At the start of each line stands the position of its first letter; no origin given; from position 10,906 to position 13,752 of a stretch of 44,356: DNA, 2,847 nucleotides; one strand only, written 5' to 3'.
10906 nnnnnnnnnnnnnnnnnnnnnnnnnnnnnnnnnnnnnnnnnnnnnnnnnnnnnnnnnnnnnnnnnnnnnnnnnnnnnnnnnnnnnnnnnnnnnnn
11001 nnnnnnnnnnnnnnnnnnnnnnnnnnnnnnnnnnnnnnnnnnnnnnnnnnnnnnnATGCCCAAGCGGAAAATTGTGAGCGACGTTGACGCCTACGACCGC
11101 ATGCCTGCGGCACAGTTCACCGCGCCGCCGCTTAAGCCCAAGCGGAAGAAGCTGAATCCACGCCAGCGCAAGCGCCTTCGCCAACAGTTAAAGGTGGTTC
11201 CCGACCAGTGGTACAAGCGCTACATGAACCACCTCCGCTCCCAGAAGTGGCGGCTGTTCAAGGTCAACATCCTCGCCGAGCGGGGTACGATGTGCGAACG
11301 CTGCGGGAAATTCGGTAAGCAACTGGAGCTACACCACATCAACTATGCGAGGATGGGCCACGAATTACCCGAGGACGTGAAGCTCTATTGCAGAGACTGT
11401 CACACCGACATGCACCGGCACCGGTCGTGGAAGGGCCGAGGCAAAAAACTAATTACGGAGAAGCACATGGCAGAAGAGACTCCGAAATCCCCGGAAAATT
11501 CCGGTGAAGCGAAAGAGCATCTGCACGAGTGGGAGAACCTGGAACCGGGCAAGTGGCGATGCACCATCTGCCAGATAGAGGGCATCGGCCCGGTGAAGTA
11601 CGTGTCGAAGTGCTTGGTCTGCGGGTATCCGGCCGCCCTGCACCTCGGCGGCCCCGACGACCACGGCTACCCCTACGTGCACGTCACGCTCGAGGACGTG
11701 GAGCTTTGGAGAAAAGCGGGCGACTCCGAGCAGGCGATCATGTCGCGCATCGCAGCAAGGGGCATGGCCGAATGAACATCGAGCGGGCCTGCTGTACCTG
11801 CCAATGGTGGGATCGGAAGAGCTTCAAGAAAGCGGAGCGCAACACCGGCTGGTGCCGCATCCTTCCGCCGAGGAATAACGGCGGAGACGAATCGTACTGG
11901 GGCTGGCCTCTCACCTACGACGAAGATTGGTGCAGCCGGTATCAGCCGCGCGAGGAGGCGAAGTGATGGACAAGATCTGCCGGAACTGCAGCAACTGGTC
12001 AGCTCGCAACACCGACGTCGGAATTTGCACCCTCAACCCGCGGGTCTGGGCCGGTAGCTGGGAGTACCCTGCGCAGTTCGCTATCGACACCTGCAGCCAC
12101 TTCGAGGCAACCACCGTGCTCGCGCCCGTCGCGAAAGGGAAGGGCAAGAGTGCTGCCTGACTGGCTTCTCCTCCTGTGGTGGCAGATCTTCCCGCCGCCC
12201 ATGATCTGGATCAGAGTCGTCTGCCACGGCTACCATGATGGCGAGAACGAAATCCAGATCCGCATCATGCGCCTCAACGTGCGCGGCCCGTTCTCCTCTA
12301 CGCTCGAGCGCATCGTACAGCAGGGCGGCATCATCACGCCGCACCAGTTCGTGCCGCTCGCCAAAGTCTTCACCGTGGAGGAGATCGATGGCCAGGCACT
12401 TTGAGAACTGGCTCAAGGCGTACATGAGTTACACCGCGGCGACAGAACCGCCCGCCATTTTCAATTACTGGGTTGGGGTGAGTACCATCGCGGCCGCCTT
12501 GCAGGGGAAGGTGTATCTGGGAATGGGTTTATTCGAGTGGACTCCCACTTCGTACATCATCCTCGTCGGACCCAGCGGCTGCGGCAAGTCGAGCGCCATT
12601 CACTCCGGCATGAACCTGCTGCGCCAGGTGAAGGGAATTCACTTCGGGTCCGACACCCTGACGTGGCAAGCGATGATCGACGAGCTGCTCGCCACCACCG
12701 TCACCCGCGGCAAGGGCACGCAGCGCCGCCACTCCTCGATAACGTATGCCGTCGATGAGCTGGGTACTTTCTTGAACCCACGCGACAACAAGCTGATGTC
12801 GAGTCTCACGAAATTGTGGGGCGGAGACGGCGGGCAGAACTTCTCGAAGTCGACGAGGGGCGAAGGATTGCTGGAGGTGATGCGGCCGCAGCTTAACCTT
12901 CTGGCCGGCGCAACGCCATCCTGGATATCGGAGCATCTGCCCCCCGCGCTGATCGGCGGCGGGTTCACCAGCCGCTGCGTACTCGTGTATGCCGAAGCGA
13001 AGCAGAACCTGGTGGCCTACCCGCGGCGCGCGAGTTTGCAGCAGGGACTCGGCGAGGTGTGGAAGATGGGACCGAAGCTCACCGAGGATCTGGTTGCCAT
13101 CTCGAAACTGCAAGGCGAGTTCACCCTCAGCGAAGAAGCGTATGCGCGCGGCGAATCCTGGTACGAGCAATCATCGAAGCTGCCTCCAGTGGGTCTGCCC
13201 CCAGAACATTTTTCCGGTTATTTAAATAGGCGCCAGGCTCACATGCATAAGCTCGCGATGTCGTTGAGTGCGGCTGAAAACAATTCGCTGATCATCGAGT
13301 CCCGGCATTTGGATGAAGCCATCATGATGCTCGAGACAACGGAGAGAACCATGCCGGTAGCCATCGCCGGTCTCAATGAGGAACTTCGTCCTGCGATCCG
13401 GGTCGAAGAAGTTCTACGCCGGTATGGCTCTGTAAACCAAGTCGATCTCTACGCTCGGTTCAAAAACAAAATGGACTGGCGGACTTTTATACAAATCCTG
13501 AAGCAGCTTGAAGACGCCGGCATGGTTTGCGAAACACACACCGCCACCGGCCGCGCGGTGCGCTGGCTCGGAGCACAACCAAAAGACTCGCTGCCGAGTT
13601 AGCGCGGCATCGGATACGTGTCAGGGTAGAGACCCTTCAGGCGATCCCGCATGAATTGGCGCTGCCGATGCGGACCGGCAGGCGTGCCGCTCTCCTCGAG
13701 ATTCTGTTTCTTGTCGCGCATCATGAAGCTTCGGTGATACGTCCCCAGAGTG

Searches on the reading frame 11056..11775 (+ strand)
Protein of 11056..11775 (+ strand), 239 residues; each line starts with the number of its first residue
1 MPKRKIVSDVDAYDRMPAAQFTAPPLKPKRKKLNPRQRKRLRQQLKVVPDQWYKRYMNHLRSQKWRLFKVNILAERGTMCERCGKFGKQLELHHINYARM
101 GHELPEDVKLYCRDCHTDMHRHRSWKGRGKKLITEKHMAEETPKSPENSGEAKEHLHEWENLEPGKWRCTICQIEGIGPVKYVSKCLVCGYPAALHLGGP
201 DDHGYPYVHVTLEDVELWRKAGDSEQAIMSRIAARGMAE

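Call 12: search_protein_families(library=phrogs, proteins=[window:11056-11775:+], max_evalue=0.00001)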
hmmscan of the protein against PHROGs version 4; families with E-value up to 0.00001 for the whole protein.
window:11056-11775:+ (239 aa): 5 families
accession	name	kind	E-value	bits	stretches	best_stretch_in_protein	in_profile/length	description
phrog_119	-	DNA, RNA and nucleotide metabolism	1.8e-11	44.5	1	37-147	164-282/443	HNH endonuclease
phrog_30443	-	DNA, RNA and nucleotide metabolism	1.5e-10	42.5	1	59-132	41-115/121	HNH endonuclease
phrog_740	-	DNA, RNA and nucleotide metabolism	3.7e-07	30.4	1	74-126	35-91/332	HNH endonuclease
phrog_589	-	DNA, RNA and nucleotide metabolism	6.5e-07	30.3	1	24-140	45-159/179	HNH endonuclease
phrog_144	-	DNA, RNA and nucleotide metabolism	1e-06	29.5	1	49-145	59-156/175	HNH endonuclease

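Call 13: search_protein_families(library=pfam, proteins=[window:11056-11775:+], max_evalue=0.001)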
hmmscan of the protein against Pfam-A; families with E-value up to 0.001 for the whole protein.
window:11056-11775:+ (239 aa): 1 family
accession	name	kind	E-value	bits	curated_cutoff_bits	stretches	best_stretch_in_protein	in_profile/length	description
PF01844.29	HNH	-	5.1e-05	23.8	21.4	1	80-121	1-46/47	HNH endonuclease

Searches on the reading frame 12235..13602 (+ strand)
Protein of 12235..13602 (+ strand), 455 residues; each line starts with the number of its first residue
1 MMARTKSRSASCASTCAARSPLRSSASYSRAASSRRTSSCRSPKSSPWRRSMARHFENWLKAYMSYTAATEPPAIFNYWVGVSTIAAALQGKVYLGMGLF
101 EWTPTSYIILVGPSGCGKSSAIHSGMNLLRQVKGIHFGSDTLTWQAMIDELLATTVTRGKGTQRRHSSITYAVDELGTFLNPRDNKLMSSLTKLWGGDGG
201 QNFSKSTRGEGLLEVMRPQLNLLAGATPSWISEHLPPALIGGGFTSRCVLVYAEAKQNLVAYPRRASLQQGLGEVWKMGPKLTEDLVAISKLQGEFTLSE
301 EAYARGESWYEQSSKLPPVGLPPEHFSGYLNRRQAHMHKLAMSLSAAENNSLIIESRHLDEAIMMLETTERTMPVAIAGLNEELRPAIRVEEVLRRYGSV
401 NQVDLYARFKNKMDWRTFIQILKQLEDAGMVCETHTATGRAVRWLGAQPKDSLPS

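Call 12: search_protein_families(library=phrogs, proteins=[window:12235-13602:+], max_evalue=0.00001)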
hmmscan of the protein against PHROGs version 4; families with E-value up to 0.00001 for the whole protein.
window:12235-13602:+ (455 aa): 2 families
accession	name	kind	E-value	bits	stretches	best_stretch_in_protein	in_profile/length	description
phrog_14296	-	DNA, RNA and nucleotide metabolism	4e-62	211.6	1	58-383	3-323/417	DNA primase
phrog_3022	-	DNA, RNA and nucleotide metabolism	3.3e-07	30.1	1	103-362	407-671/788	DNA primase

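Call 13: search_protein_families(library=pfam, proteins=[window:12235-13602:+], max_evalue=0.001)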
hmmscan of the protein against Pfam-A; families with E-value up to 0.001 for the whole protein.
window:12235-13602:+ (455 aa): 1 family
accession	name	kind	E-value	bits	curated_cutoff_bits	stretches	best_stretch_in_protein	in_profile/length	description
PF13148.11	DUF3987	-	2.2e-16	60.5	27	1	165-369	142-354/364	Protein of unknown function (DUF3987)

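Call 57: find_related_loci(query=A6, collection=viral_contigs, flank=10000)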
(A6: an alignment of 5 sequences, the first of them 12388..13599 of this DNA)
Query A6 (404 aa) in viral_contigs; peptide patterns used: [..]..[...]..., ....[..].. (x = any residue, [..] = any of these).
52 stretches matched a pattern; 11 encode a relative of the query (tblastn E <= 1e-3); 11 distinct loci.
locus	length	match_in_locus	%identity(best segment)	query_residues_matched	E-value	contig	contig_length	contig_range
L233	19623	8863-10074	99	1-404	0e+0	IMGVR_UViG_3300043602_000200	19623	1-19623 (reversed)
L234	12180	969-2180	81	1-404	0e+0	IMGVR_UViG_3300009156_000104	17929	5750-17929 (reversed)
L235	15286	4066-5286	61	1-404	4e-175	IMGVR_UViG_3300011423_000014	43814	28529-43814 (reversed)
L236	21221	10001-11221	60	1-404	4e-172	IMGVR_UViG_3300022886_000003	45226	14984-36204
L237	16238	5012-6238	59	1-404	1e-166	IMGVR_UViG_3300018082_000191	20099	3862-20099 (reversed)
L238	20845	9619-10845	59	1-404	1e-166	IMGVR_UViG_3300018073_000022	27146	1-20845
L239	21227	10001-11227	59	1-404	1e-166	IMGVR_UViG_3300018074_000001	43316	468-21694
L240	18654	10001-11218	58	1-404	1e-166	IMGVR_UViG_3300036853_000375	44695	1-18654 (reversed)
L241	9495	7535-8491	42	1-322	2e-77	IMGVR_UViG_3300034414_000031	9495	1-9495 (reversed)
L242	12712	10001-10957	42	1-322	2e-77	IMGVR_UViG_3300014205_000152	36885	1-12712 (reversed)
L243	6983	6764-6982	97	1-73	1e-42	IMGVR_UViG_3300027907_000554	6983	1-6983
